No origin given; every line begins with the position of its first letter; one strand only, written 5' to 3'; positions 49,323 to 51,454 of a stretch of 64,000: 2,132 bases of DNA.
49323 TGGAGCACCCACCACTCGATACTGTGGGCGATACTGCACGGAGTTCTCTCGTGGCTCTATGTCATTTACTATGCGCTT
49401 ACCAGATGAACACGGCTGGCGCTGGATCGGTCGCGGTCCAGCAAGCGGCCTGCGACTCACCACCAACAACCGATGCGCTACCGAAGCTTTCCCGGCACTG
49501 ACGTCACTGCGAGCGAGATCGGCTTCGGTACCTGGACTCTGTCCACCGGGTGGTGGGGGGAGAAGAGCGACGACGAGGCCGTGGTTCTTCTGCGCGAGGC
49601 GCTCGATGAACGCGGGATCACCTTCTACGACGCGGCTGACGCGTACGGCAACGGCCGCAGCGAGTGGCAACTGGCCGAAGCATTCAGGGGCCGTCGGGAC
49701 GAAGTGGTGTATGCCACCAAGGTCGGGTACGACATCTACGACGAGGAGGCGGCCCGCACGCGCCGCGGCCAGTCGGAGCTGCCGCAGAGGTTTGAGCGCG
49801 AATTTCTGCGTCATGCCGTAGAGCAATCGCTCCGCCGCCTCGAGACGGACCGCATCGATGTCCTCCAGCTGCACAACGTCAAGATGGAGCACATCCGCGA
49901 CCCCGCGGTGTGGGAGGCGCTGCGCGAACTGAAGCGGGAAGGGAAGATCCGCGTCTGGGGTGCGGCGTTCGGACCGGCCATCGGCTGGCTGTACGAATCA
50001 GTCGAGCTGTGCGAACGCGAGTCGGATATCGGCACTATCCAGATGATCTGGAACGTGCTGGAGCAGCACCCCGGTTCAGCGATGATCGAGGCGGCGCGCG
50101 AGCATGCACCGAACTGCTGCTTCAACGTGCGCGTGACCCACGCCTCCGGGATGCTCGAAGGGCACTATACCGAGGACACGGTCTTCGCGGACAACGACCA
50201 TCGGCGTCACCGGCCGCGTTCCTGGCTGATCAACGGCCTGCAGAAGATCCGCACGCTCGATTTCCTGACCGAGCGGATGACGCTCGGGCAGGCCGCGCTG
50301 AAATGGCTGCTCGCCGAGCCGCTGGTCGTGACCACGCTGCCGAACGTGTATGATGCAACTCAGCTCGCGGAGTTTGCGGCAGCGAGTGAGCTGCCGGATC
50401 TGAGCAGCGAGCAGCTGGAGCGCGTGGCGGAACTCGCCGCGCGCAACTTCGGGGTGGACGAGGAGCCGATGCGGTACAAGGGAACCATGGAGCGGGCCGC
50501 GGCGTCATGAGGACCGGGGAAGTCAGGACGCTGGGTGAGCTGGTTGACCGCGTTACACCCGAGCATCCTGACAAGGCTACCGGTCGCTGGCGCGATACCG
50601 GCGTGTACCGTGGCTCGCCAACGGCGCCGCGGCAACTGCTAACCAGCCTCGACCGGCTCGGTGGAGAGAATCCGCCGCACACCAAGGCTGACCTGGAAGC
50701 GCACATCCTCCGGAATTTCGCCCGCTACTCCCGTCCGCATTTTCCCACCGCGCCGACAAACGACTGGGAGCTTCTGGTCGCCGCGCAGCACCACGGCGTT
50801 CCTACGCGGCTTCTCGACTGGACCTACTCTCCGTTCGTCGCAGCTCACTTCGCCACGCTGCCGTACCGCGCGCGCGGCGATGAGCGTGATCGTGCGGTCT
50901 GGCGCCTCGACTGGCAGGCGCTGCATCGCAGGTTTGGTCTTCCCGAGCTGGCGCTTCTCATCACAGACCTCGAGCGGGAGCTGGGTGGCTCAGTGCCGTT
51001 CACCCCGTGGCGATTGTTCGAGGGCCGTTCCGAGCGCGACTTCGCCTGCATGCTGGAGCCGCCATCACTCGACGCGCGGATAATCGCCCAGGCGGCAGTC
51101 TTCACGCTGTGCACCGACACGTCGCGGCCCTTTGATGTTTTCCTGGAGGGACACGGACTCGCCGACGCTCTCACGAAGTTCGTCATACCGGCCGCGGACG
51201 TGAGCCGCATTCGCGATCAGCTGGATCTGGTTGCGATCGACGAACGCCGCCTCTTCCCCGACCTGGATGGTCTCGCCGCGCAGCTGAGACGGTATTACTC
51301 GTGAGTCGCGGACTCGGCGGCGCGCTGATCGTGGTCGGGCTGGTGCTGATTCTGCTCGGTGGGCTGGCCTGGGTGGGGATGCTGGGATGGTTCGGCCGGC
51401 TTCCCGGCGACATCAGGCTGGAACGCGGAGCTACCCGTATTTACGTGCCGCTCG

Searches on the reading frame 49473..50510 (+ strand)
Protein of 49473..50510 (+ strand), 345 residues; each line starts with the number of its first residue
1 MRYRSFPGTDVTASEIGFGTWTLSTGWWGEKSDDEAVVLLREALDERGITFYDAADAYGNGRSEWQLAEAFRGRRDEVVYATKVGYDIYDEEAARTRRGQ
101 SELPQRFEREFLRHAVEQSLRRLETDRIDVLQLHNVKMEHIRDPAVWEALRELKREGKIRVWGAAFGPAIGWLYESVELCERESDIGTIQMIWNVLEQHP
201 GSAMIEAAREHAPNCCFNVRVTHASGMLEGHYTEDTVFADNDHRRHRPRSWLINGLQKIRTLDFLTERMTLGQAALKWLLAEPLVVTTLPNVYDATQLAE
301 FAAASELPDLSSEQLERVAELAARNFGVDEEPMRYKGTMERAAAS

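Call 76: search_protein_families(library=pfam, proteins=[window:49473-50510:+], max_evalue=0.00001)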
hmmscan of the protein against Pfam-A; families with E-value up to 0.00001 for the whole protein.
window:49473-50510:+ (345 aa): 1 family
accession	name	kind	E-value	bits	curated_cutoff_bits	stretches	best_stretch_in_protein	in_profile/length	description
PF00248.27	Aldo_ket_red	-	6.7e-50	170.2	24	1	15-321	1-289/291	Aldo/keto reductase family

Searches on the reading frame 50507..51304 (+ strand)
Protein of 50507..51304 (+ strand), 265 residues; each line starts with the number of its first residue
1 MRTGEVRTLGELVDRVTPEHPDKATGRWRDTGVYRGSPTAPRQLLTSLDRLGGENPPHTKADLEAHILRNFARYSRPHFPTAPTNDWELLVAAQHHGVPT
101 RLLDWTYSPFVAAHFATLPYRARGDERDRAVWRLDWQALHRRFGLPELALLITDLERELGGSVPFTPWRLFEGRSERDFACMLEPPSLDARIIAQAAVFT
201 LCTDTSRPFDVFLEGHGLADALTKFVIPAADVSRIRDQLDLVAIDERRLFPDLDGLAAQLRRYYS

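Call 76: search_protein_families(library=pfam, proteins=[window:50507-51304:+], max_evalue=0.00001)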
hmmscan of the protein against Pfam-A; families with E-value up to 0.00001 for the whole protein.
window:50507-51304:+ (265 aa): 1 family
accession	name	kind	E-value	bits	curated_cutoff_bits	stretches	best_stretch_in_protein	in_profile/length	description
PF08867.16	FRG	-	4.6e-26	92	25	1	33-118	4-87/94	FRG domain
